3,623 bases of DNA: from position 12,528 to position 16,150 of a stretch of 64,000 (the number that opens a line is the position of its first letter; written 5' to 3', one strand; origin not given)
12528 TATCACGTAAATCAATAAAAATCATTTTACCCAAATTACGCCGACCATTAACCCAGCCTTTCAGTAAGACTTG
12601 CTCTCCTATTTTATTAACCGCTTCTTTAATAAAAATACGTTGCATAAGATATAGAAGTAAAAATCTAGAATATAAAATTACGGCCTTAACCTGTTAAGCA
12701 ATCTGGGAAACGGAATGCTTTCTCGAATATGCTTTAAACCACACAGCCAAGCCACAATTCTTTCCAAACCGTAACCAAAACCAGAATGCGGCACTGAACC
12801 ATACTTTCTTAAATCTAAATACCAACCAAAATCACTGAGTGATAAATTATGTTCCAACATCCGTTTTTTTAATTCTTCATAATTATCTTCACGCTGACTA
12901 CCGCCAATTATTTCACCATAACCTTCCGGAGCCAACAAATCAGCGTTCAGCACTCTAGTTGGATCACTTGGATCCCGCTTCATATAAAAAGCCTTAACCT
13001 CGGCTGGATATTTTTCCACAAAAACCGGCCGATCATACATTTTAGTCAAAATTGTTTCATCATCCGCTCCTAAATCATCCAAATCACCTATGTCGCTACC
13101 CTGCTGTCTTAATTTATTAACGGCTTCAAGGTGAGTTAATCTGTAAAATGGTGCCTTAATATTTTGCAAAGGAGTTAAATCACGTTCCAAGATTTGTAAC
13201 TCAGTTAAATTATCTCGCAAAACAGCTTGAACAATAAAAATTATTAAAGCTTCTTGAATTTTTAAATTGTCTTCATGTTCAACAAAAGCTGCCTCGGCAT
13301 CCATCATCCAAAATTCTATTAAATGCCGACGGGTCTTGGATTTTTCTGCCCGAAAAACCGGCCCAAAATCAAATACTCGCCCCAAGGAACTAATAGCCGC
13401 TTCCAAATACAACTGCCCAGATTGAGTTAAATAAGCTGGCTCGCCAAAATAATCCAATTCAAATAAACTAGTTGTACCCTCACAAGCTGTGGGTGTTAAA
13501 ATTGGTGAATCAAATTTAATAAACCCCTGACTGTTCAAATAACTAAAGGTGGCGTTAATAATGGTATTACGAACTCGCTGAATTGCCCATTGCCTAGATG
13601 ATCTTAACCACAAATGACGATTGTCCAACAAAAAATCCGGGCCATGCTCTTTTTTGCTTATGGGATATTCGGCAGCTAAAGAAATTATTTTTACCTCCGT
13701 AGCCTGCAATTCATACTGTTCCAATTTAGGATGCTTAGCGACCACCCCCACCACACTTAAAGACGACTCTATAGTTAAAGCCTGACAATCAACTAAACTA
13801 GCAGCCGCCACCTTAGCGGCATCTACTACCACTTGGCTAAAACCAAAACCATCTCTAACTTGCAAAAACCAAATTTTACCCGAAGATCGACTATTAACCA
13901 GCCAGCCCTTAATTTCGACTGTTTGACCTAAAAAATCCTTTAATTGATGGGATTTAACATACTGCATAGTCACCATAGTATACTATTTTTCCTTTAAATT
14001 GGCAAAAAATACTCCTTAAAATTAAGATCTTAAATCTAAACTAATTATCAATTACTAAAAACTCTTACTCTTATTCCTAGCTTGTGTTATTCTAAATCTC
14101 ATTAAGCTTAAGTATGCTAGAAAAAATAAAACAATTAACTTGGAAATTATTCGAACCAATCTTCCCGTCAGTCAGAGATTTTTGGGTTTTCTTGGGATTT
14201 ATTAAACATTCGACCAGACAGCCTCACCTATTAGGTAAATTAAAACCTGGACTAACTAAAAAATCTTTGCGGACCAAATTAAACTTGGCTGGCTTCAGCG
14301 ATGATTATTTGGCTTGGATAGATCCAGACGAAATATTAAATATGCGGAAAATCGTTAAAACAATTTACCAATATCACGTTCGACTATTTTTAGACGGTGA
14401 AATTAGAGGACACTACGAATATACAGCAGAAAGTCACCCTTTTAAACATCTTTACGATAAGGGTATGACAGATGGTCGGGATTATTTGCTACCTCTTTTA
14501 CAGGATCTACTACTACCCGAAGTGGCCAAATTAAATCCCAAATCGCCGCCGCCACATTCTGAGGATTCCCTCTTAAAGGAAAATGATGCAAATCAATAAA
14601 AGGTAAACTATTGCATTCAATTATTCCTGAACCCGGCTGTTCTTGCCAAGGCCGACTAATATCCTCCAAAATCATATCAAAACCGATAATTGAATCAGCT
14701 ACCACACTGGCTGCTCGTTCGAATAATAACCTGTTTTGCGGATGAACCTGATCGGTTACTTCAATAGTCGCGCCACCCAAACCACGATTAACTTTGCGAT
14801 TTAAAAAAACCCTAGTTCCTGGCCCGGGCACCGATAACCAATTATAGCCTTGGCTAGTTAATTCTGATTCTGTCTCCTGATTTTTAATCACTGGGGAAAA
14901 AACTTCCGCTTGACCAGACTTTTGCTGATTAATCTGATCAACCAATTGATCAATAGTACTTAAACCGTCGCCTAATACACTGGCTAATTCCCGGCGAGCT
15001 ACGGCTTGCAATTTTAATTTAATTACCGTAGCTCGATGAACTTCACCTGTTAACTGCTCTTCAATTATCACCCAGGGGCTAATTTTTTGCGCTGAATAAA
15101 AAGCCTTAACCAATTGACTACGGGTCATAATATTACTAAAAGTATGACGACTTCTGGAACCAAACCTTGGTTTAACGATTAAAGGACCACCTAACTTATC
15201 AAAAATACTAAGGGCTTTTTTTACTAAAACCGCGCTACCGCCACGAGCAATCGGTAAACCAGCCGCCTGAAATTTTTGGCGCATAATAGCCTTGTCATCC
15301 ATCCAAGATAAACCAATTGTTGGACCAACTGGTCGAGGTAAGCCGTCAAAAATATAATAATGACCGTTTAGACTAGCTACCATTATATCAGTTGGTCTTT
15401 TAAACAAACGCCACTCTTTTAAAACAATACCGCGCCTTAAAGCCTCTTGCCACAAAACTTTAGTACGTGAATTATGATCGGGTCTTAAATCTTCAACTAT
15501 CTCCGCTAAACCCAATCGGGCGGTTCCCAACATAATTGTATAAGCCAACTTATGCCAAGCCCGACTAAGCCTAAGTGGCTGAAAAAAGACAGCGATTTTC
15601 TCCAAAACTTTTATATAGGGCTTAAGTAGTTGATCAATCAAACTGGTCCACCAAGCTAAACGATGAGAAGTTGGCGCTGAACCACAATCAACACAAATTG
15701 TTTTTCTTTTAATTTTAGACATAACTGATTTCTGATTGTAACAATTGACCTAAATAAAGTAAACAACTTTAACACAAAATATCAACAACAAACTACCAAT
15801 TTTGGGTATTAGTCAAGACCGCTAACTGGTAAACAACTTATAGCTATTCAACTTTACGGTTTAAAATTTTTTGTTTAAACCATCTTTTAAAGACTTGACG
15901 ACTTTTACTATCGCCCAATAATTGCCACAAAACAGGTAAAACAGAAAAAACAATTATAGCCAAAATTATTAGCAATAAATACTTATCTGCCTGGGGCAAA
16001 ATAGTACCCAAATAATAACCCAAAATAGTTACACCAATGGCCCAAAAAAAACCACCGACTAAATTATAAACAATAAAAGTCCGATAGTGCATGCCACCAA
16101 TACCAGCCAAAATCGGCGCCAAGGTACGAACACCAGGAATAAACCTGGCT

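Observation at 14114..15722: Stand-alone cyanophycin-synthetase-like ATP-grasp protein (no Mur-ligase half) converging on a 161-aa ORF with a 158-nt overlap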

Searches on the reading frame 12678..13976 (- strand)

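Call 3: search_protein_families(library=pfam, proteins=[window:12678-13976:-], max_evalue=0.1)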
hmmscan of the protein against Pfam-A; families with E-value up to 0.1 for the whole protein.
window:12678-13976:- (432 aa): 2 families
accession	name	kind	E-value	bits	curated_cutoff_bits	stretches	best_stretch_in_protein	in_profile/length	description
PF00152.25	tRNA-synt_2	-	4.8e-71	239.8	25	1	114-425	3-306/308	tRNA synthetases class II (D, K and N)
PF01336.31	tRNA_anti-codon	-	2.8e-10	40.4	27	1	20-98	1-75/75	OB-fold nucleic acid binding domain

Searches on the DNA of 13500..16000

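Call 73: search_rna_families(source=window, start=13500, end=16000, threshold=evalue, max_evalue=1)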
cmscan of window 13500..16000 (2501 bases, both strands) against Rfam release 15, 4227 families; matches with E-value up to 1: 0.
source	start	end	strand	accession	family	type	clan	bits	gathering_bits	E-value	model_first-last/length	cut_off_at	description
